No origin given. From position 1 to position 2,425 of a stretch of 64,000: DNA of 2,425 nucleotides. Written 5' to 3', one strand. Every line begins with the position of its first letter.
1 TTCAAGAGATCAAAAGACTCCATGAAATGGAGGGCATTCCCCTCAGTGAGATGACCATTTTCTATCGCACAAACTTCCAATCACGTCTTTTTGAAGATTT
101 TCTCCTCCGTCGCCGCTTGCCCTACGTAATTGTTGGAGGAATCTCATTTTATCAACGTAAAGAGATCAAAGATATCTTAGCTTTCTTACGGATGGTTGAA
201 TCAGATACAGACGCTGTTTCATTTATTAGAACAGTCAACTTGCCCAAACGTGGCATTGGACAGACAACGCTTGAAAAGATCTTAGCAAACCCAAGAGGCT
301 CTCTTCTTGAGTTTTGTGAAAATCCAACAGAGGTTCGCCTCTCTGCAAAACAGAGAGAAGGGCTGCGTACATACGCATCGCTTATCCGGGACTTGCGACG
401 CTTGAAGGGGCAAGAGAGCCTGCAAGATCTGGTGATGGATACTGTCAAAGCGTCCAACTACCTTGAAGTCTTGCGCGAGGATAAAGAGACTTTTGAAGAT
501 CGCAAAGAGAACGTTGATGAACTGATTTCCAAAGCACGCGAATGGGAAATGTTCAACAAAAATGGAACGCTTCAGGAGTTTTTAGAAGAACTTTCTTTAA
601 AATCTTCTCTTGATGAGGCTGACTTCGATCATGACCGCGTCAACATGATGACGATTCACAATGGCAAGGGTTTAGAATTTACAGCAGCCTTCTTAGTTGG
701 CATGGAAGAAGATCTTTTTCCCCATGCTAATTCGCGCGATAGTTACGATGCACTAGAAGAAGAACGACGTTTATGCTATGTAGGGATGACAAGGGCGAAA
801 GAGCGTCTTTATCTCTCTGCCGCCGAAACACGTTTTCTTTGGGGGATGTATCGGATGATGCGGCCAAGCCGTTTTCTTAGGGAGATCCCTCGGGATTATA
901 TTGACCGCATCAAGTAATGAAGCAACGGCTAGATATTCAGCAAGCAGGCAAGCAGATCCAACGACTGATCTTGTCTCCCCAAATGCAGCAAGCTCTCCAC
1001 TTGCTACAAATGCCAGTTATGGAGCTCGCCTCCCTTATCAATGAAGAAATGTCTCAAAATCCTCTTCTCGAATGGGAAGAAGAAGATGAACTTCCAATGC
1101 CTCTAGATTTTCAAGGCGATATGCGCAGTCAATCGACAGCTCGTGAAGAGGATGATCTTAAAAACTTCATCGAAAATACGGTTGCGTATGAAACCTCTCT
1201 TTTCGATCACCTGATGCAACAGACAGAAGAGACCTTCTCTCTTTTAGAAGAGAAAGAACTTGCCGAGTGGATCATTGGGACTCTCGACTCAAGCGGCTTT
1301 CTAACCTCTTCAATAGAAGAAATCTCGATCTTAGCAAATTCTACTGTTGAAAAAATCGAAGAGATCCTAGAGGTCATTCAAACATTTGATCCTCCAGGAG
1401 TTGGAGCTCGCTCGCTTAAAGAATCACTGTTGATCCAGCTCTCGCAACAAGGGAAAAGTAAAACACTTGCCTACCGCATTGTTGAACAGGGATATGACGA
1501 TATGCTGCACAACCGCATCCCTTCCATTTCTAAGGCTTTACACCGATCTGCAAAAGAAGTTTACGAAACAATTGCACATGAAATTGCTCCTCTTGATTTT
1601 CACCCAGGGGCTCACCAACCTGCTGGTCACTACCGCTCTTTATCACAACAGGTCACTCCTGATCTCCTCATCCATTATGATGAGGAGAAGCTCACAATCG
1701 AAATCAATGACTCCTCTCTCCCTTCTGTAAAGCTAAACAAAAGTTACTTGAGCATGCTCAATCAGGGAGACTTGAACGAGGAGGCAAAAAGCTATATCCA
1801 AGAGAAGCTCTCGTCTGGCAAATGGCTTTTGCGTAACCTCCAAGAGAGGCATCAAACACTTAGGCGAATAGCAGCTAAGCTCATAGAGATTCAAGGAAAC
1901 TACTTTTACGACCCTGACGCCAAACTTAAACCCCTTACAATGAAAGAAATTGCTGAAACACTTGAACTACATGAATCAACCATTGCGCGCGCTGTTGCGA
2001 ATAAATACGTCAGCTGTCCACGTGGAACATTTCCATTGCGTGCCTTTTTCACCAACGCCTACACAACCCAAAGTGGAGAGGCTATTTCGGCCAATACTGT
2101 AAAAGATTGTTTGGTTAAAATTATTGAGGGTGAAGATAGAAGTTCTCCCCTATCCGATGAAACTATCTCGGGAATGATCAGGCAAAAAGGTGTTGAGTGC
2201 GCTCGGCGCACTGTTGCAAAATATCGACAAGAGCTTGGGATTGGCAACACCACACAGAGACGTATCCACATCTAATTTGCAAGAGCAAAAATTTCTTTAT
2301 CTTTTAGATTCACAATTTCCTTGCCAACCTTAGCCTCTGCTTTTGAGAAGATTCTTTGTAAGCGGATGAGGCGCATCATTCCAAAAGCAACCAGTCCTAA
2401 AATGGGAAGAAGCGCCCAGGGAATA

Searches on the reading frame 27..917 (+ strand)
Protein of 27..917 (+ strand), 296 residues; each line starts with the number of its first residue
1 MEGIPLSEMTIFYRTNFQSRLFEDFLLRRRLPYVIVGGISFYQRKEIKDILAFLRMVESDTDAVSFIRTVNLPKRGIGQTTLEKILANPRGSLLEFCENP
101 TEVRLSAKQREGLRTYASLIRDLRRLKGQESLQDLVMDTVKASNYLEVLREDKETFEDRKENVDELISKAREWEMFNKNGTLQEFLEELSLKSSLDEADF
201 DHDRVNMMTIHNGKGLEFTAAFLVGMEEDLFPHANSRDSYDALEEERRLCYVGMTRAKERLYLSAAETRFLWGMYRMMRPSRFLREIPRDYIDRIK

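Call 40: search_protein_families(library=pfam, max_evalue=1e-8, proteins=[window:27-917:+])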
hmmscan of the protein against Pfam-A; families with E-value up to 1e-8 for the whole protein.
window:27-917:+ (296 aa): 2 families
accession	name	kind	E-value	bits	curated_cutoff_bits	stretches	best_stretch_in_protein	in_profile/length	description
PF13361.12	UvrD_C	-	4.2e-54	184.7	25.6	1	5-267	70-349/350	UvrD-like helicase C-terminal domain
PF13538.12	UvrD_C_2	-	3e-09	37.1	27.4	0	208-263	5-51/52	UvrD-like helicase C-terminal domain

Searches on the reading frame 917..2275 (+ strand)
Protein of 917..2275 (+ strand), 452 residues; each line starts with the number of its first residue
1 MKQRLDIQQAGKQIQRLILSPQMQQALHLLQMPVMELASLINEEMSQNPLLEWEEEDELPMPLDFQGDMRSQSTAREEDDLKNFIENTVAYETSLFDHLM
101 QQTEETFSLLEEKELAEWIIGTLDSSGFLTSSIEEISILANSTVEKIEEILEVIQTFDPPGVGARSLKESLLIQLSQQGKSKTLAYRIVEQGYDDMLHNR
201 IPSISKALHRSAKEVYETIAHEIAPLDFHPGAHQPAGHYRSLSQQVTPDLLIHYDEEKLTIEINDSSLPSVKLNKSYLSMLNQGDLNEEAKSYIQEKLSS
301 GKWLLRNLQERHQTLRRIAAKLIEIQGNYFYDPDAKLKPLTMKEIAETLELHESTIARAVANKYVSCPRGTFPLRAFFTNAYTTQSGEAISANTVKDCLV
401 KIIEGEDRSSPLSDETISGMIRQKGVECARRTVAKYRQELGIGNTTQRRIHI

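Call 40: search_protein_families(library=pfam, max_evalue=1e-8, proteins=[window:917-2275:+])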
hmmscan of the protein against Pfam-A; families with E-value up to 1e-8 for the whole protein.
window:917-2275:+ (452 aa): 3 families
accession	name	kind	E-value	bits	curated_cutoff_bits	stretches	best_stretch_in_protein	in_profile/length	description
PF04552.19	Sigma54_DBD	-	2.6e-54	183.7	22.8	1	292-449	2-159/160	Sigma-54, DNA binding domain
PF04963.19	Sigma54_CBD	-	6.3e-45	153.6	22.9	1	85-277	2-185/185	Sigma-54 factor, core binding domain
PF00309.25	Sigma54_AID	-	1e-14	54.5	23.8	1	12-52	5-45/46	Sigma-54 factor, Activator interacting domain (AID)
